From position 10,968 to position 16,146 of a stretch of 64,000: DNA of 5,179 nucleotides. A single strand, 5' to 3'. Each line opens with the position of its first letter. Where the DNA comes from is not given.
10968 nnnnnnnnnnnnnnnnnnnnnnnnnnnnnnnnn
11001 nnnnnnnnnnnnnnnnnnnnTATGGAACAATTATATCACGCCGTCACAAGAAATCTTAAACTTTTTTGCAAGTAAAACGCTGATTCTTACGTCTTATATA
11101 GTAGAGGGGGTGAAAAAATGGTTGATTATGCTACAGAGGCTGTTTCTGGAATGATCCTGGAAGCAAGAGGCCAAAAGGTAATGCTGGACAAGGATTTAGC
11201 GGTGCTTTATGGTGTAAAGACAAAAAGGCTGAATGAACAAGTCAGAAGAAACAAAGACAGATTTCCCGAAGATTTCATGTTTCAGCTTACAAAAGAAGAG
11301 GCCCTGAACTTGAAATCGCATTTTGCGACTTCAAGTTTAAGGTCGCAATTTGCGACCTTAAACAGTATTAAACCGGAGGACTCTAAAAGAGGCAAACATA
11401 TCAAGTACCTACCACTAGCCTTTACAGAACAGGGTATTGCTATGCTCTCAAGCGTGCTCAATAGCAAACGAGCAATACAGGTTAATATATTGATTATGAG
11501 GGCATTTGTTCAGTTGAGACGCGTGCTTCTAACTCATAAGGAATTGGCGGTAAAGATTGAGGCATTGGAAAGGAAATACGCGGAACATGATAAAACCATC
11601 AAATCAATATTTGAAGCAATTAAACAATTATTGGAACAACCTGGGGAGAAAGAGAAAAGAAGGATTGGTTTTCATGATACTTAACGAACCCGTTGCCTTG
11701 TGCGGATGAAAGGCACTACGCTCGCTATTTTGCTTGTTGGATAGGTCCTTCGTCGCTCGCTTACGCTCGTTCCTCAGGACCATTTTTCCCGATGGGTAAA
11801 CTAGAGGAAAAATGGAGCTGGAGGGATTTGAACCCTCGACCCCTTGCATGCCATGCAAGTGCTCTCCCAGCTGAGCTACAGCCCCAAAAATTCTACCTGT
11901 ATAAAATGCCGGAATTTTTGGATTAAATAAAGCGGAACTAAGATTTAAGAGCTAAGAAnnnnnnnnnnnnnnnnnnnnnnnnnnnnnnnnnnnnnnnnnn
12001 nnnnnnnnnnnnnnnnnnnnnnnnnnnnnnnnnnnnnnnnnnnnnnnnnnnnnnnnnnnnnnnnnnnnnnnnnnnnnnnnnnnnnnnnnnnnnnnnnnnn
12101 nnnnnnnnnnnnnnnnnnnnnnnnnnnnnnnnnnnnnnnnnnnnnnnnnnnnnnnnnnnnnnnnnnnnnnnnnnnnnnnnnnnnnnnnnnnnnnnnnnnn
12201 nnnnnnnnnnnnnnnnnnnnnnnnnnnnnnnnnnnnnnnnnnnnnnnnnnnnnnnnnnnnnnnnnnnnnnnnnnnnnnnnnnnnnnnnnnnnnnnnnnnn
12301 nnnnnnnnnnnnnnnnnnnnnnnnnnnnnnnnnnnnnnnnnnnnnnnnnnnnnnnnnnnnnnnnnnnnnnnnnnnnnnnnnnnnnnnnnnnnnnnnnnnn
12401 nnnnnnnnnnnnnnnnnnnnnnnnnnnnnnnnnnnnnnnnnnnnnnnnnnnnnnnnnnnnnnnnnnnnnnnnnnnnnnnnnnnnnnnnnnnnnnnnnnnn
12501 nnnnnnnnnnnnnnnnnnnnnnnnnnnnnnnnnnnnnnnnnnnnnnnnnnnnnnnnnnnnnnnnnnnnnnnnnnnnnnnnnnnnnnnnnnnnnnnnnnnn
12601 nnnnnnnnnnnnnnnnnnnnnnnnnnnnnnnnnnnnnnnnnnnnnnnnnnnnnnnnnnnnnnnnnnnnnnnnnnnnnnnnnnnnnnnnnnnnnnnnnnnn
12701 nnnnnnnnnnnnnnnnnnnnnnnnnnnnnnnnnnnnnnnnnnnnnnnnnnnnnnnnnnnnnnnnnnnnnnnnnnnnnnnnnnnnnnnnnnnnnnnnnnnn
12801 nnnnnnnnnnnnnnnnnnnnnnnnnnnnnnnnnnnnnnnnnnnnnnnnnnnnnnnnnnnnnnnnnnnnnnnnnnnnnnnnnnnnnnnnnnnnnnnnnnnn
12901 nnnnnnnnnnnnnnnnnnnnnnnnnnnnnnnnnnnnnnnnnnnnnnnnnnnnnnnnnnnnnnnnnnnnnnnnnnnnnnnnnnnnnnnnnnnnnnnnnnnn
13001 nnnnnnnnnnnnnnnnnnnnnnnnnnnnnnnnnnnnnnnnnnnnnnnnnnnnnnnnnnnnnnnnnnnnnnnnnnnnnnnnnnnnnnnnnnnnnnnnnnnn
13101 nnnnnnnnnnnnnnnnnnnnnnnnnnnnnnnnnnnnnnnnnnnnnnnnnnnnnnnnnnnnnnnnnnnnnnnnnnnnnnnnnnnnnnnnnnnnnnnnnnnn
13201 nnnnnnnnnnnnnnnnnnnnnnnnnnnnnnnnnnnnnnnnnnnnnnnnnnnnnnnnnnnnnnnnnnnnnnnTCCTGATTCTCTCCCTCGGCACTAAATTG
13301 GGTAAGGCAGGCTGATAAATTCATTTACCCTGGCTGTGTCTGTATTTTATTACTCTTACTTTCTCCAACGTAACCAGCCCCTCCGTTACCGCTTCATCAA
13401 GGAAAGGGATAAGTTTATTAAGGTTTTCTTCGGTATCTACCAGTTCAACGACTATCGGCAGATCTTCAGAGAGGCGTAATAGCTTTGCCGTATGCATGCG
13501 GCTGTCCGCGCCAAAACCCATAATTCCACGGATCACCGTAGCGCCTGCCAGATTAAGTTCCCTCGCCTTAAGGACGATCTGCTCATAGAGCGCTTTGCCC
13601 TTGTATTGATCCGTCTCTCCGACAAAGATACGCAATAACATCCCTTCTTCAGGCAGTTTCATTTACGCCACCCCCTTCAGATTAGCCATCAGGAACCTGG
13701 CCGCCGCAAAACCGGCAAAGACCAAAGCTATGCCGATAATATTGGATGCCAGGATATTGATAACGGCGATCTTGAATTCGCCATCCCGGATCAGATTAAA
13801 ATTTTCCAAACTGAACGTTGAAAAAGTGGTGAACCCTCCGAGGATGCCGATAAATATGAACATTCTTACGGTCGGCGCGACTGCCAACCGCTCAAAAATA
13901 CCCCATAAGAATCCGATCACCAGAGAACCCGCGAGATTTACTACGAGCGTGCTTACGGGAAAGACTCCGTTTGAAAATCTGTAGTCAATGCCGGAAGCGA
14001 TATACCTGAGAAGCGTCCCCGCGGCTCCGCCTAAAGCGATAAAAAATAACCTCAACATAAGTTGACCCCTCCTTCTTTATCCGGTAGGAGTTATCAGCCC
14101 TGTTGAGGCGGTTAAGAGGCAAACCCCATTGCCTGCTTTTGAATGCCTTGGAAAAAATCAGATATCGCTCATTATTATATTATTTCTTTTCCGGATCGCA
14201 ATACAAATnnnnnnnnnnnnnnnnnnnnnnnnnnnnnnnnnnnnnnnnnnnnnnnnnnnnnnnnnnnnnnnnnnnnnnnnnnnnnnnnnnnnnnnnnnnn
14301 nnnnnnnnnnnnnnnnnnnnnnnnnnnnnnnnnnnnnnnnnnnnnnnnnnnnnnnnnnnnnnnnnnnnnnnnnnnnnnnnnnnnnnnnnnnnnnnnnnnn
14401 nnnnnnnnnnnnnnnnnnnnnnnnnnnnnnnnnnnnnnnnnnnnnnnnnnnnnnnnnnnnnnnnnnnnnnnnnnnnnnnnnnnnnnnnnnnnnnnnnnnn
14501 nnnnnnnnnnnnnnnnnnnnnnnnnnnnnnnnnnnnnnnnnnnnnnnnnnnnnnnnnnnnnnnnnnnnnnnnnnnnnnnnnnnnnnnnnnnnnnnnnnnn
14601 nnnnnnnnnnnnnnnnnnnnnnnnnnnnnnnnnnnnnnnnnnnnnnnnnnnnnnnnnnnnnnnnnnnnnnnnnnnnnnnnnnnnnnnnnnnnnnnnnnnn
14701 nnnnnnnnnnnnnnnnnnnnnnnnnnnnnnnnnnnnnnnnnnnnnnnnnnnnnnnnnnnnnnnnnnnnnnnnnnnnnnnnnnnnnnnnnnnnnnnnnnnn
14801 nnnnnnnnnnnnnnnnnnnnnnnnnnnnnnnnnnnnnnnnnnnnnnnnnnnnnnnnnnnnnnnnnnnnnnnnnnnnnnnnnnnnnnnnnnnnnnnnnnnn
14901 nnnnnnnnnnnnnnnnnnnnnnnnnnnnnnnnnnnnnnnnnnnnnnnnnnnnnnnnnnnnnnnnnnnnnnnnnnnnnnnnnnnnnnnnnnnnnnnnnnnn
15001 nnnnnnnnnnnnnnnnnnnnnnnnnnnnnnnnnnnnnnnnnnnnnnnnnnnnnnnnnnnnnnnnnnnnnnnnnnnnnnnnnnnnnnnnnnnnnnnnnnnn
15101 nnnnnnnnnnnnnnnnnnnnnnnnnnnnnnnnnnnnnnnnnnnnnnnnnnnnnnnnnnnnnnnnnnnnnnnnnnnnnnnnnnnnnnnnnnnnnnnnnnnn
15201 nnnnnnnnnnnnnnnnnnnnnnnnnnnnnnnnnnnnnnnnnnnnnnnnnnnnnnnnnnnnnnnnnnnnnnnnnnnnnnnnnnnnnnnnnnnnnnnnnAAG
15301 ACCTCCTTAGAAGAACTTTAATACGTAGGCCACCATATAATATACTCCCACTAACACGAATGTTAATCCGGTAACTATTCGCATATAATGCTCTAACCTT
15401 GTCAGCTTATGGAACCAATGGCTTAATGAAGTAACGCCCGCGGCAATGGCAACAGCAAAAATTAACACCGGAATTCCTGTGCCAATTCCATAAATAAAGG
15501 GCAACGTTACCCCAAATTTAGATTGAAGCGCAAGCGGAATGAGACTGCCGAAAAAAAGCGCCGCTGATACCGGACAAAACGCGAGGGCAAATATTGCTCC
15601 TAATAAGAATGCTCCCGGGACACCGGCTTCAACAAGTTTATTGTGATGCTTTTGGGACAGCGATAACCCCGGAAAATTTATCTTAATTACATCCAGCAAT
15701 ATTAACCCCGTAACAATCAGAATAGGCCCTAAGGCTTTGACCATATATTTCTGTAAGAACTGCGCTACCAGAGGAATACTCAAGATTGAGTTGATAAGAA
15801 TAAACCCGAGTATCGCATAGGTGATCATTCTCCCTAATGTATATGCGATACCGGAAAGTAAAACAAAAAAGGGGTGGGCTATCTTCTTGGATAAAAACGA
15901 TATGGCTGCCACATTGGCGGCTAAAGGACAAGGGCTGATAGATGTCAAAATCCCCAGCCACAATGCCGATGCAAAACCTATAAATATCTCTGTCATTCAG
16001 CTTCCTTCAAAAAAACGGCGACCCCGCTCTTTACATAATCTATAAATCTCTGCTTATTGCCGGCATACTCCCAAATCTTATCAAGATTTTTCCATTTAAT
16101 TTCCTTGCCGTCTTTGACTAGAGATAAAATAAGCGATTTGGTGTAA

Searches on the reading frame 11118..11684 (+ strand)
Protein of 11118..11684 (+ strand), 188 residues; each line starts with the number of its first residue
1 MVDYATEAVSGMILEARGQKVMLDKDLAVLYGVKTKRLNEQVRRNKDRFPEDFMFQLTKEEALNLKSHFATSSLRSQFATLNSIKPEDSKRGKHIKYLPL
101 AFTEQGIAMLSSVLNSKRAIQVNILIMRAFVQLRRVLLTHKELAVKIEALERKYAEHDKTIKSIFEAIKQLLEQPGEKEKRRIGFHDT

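Call 11: search_protein_families(library=pfam, proteins=[window:11118-11684:+])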
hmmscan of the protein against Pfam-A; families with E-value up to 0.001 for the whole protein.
window:11118-11684:+ (188 aa): 1 family
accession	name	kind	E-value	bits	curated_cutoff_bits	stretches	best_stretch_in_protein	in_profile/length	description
PF10543.14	ORF6N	-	1.7e-34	118.4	27.8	1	13-113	3-86/86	ORF6N domain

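Call 67: search_protein_families(library=ncbifam, proteins=[window:11118-11684:+], max_evalue=0.001)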
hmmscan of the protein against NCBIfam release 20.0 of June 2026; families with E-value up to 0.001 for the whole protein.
window:11118-11684:+ (188 aa): 0 families

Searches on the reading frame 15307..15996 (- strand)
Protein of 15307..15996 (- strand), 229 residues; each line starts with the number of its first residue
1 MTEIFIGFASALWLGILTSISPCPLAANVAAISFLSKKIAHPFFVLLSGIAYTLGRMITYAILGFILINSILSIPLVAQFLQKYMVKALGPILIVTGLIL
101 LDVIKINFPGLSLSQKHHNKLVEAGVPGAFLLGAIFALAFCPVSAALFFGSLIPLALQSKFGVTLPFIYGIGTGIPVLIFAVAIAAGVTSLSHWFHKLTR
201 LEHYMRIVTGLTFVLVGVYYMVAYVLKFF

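Call 25: search_protein_families(library=pfam, proteins=[window:15307-15996:-], max_evalue=0.0001)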
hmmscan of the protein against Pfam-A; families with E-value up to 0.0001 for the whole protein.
window:15307-15996:- (229 aa): 2 families
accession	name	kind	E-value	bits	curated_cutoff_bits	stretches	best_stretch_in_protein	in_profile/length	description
PF13386.12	DsbD_2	-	8.6e-14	52.3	24.9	1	11-215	2-195/199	Cytochrome C biogenesis protein transmembrane region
PF02683.22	DsbD_TM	-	4.7e-09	36.3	27.1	1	9-201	6-202/219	Cytochrome C biogenesis protein transmembrane domain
